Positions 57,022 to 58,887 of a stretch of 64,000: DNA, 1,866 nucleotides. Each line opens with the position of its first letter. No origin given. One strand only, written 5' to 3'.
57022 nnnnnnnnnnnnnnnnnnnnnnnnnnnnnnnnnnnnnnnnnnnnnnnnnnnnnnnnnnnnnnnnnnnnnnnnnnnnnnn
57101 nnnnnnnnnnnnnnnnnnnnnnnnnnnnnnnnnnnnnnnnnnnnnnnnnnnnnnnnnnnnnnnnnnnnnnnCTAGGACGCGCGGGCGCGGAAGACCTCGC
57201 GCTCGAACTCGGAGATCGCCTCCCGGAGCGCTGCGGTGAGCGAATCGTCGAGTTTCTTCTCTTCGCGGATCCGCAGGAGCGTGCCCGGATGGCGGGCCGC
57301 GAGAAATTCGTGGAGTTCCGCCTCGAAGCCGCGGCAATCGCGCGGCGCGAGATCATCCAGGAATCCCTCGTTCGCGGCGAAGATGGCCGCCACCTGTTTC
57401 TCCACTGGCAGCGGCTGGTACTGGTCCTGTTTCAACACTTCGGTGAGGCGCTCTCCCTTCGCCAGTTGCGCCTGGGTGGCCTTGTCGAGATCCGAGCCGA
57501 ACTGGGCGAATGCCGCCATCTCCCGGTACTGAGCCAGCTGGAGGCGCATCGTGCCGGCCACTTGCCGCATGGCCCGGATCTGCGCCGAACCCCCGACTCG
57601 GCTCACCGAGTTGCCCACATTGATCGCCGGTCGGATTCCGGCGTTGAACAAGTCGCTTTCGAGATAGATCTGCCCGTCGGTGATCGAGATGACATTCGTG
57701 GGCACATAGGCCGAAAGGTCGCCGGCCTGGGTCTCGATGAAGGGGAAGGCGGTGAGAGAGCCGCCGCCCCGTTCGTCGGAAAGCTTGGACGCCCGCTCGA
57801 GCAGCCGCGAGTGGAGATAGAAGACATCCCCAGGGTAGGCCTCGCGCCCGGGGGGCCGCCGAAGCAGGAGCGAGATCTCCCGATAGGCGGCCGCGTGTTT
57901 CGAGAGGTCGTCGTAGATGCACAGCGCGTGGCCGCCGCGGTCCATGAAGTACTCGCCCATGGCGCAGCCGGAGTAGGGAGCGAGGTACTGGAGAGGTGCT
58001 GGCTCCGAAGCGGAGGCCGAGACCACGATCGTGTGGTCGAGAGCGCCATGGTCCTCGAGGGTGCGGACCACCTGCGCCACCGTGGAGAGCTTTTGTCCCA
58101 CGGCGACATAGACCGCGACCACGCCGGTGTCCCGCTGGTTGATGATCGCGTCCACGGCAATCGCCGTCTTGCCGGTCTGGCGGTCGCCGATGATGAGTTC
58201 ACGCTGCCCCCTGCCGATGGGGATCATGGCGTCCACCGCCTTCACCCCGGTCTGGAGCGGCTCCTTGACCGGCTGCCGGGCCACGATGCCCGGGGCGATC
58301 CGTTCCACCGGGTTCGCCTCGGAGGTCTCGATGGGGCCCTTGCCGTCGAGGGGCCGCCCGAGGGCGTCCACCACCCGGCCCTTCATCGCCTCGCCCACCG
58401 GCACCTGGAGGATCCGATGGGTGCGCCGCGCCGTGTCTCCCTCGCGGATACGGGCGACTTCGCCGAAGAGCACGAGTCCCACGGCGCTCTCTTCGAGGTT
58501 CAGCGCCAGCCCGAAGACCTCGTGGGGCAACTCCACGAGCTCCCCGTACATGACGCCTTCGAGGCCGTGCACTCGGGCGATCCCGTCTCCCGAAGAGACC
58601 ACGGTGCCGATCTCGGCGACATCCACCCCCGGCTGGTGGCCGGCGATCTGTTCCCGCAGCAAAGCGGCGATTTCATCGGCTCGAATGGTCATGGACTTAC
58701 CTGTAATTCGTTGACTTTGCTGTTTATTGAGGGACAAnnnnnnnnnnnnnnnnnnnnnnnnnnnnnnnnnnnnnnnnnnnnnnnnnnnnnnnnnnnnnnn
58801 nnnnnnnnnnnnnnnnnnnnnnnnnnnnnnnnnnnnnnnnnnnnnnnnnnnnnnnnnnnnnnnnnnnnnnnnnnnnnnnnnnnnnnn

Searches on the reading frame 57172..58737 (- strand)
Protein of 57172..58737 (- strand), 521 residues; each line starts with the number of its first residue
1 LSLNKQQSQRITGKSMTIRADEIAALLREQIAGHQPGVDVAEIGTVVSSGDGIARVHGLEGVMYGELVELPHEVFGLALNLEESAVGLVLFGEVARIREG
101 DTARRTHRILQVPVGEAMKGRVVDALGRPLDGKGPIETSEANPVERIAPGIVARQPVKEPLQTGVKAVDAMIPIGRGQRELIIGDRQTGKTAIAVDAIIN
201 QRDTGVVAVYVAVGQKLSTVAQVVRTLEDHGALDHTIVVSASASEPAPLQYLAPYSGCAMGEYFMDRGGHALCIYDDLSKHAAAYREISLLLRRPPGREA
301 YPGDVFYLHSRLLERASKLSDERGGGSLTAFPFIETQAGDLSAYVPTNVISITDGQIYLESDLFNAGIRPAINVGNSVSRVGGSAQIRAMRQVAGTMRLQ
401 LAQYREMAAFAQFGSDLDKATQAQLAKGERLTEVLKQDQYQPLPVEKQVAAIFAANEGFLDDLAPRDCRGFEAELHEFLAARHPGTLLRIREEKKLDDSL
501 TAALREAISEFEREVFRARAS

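Call 52: search_protein_families(library=pfam, proteins=[window:57172-58737:-], max_evalue=0.00001)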
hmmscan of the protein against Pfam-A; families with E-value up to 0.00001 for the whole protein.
window:57172-58737:- (521 aa): 3 families
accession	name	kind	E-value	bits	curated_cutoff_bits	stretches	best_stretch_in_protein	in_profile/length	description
PF00006.31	ATP-synt_ab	-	8.2e-83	277.7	29.5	1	164-379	1-213/213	ATP synthase alpha/beta family, nucleotide-binding domain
PF00306.32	ATP-synt_ab_C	-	2.3e-47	160.9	27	1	386-511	1-126/126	ATP synthase alpha/beta chain, C terminal domain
PF02874.29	ATP-synt_ab_N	-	2.2e-13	51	20.9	1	40-106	2-68/69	ATP synthase alpha/beta family, beta-barrel domain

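Call 53: find_homologous_proteins(query=window:57175-58737:-, max_evalue=1e-150)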
Query window:57175-58737:- (521 aa): 7998 proteins with E <= 1e-150 among 8000 candidates; the best 120 are listed.
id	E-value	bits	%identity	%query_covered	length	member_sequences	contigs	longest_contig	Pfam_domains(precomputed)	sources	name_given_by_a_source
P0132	0.0e+0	1100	100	97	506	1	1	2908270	PF00306.33,PF09378.17,PF02874.30,PF00006.32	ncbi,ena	-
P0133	0.0e+0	1037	94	96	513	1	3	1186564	PF00306.33,PF09378.17,PF02874.30,PF00006.32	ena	-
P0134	0.0e+0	1037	94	96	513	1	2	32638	PF00306.33,PF09378.17,PF02874.30,PF00006.32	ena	-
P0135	0.0e+0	1037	94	97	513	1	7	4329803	PF00306.33,PF09378.17,PF02874.30,PF00006.32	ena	-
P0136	0.0e+0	1013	92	96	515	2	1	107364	PF00306.33,PF09378.17,PF02874.30,PF00006.32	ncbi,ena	-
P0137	0.0e+0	1011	91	96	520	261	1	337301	PF00306.33,PF02874.30,PF00006.32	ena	-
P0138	1.0e-294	996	90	97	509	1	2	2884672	PF00306.33,PF02874.30,PF00006.32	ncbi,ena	-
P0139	3.9e-292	988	90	96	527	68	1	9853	PF00306.33,PF02874.30,PF00006.32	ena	-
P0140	1.2e-287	973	87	97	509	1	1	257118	PF00306.33,PF02874.30,PF00006.32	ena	-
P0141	1.7e-282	956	87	97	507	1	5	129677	PF00306.33,PF09378.17,PF02874.30,PF00006.32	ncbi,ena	-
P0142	1.6e-281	952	86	97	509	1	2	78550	PF00306.33,PF02874.30,PF00006.32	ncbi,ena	-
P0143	1.2e-280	950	86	97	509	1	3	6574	PF00306.33,PF02874.30,PF00006.32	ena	-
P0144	2.9e-280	948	86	97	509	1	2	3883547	PF00306.33,PF02874.30,PF00006.32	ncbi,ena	-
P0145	1.1e-279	946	86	97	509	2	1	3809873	PF00306.33,PF02874.30,PF00006.32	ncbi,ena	-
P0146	7.2e-279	944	86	96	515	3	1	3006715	PF00306.33,PF02874.30,PF00006.32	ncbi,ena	-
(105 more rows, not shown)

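Call 54: find_encoding_contigs(protein=P0135, flank=2500, max_places=4)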
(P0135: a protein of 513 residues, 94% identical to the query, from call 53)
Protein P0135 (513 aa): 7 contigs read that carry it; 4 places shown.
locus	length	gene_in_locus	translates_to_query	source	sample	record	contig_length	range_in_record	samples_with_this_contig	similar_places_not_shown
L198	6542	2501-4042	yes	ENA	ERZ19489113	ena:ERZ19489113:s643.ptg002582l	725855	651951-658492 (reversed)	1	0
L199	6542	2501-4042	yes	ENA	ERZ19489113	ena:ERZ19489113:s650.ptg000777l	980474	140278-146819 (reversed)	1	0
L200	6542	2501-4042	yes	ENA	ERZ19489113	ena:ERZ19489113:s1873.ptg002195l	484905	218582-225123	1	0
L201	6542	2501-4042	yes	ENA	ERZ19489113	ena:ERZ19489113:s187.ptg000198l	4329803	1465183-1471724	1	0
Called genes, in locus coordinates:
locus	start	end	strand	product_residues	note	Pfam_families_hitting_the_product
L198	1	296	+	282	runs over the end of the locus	PF02195:ParB_N, PF17762:HTH_ParB, PF23552:ParB_C (weak)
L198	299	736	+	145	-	PF04519:Bactofilin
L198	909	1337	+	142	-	-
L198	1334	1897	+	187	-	PF00430:ATP-synt_B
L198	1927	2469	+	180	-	PF00213:OSCP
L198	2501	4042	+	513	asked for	PF02874:ATP-synt_ab_N, PF09378:HAS-barrel (faint), PF00006:ATP-synt_ab, PF00306:ATP-synt_ab_C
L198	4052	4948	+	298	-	PF00231:ATP-synt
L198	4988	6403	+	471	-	PF02874:ATP-synt_ab_N, PF00006:ATP-synt_ab, PF22919:ATP-synt_VA_C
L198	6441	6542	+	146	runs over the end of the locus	PF02823:ATP-synt_DE_N, PF00401:ATP-synt_DE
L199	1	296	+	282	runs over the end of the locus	PF02195:ParB_N, PF17762:HTH_ParB, PF23552:ParB_C (weak)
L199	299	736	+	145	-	PF04519:Bactofilin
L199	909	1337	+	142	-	-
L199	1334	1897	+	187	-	PF00430:ATP-synt_B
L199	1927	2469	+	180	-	PF00213:OSCP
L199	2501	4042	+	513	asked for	PF02874:ATP-synt_ab_N, PF09378:HAS-barrel (faint), PF00006:ATP-synt_ab, PF00306:ATP-synt_ab_C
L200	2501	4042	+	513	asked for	PF02874:ATP-synt_ab_N, PF09378:HAS-barrel (faint), PF00006:ATP-synt_ab, PF00306:ATP-synt_ab_C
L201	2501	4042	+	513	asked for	PF02874:ATP-synt_ab_N, PF09378:HAS-barrel (faint), PF00006:ATP-synt_ab, PF00306:ATP-synt_ab_C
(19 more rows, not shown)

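Call 55: find_encoding_contigs(protein=P0133, flank=2500, max_places=3)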
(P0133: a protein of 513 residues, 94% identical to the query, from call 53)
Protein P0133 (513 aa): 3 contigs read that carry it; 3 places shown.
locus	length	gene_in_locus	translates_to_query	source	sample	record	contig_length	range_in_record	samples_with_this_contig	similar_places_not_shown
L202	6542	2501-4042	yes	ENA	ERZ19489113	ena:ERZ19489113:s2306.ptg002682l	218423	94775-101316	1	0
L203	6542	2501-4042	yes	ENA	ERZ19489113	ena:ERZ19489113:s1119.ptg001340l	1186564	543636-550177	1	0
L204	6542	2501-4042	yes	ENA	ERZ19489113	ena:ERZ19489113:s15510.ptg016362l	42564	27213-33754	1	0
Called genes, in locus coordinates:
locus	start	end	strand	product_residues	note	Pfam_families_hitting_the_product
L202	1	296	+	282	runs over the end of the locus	PF02195:ParB_N, PF17762:HTH_ParB, PF23552:ParB_C (weak)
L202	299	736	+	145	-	PF04519:Bactofilin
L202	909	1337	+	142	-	-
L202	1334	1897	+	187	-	PF00430:ATP-synt_B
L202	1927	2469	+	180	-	PF00213:OSCP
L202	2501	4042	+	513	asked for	PF02874:ATP-synt_ab_N, PF09378:HAS-barrel (faint), PF00006:ATP-synt_ab, PF00306:ATP-synt_ab_C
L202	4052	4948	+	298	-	PF00231:ATP-synt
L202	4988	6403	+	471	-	PF02874:ATP-synt_ab_N, PF00006:ATP-synt_ab, PF22919:ATP-synt_VA_C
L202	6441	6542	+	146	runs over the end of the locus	PF02823:ATP-synt_DE_N, PF00401:ATP-synt_DE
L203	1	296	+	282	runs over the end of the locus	PF02195:ParB_N, PF17762:HTH_ParB, PF23552:ParB_C (weak)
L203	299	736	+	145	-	PF04519:Bactofilin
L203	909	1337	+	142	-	-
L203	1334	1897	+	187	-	PF00430:ATP-synt_B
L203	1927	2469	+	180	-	PF00213:OSCP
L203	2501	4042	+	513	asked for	PF02874:ATP-synt_ab_N, PF09378:HAS-barrel (faint), PF00006:ATP-synt_ab, PF00306:ATP-synt_ab_C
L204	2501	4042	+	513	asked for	PF02874:ATP-synt_ab_N, PF09378:HAS-barrel (faint), PF00006:ATP-synt_ab, PF00306:ATP-synt_ab_C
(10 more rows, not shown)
